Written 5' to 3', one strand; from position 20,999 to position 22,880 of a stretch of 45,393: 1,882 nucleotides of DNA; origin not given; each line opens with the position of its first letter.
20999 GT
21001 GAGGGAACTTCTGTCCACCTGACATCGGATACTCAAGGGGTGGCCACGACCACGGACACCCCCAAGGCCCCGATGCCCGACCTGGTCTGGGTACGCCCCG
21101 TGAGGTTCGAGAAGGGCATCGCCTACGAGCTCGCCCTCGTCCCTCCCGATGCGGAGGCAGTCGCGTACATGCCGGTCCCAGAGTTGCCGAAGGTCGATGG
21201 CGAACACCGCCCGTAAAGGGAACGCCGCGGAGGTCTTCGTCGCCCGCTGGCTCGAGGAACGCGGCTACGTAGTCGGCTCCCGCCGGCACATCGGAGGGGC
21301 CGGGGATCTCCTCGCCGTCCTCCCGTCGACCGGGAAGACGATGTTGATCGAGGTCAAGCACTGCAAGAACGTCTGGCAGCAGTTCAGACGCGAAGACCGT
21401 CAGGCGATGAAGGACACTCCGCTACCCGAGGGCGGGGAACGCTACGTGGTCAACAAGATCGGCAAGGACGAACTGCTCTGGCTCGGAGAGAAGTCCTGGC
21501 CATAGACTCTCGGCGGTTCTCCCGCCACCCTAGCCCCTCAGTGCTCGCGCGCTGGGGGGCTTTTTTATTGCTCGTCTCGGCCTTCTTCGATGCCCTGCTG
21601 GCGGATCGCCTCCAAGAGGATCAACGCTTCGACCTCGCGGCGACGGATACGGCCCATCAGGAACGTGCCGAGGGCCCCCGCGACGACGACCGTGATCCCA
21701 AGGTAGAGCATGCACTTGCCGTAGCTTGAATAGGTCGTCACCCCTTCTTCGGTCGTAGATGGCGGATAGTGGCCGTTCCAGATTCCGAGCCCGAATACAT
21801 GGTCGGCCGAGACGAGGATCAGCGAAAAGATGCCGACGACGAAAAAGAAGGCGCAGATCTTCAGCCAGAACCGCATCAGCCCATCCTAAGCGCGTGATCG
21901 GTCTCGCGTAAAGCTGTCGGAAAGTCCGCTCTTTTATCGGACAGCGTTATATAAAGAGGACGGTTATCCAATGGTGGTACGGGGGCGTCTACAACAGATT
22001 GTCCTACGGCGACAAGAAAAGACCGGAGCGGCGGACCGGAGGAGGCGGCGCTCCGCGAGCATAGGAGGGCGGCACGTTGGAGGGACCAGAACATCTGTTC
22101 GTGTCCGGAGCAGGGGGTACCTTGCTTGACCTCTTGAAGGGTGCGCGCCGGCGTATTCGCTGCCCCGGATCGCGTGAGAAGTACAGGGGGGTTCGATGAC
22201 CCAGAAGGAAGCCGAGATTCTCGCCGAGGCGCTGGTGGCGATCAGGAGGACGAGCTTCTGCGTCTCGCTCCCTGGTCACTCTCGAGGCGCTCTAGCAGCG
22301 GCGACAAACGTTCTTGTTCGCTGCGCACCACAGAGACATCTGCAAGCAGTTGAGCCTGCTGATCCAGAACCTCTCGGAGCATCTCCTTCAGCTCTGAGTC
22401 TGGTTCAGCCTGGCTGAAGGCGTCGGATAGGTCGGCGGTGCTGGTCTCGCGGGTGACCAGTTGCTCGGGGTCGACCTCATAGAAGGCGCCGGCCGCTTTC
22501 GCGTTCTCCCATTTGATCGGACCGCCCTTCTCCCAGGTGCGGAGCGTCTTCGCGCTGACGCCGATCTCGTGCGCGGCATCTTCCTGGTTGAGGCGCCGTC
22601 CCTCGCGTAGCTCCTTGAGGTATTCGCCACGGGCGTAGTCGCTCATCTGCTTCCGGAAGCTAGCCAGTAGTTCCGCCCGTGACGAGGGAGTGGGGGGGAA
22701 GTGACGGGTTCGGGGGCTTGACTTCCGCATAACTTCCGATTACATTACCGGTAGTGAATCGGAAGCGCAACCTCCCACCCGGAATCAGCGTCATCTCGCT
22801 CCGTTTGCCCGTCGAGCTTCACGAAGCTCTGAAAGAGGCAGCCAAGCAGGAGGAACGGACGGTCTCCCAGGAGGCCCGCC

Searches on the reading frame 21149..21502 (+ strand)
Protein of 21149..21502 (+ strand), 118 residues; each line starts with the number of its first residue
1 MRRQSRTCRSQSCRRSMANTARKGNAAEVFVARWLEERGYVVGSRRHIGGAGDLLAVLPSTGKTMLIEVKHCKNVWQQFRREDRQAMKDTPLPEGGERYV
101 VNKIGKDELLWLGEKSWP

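Call 64: search_protein_families(library=phrogs, max_evalue=0.001, proteins=[window:21149-21502:+])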
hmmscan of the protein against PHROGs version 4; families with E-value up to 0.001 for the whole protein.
window:21149-21502:+ (118 aa): 2 families
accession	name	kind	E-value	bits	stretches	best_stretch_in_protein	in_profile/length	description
phrog_244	-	DNA, RNA and nucleotide metabolism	5.1e-07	31.2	1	15-91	3-86/186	RusA-like Holliday junction resolvase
phrog_5702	-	DNA, RNA and nucleotide metabolism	0.00097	20.1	0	50-74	6-30/70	Holliday junction resolvase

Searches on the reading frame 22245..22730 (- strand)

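Call 91: search_protein_families(library=pfam, max_evalue=0.001, proteins=[window:22245-22730:-])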
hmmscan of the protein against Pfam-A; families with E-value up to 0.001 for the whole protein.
window:22245-22730:- (162 aa): 3 families
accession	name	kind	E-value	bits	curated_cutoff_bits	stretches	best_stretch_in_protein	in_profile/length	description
PF13560.12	HTH_31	-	7.8e-08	33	27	1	35-91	3-61/64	Helix-turn-helix domain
PF01381.28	HTH_3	-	2.4e-06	27.9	23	1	38-89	1-53/55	Helix-turn-helix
PF12844.13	HTH_19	-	0.00019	21.7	30.2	1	35-69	1-35/64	Helix-turn-helix domain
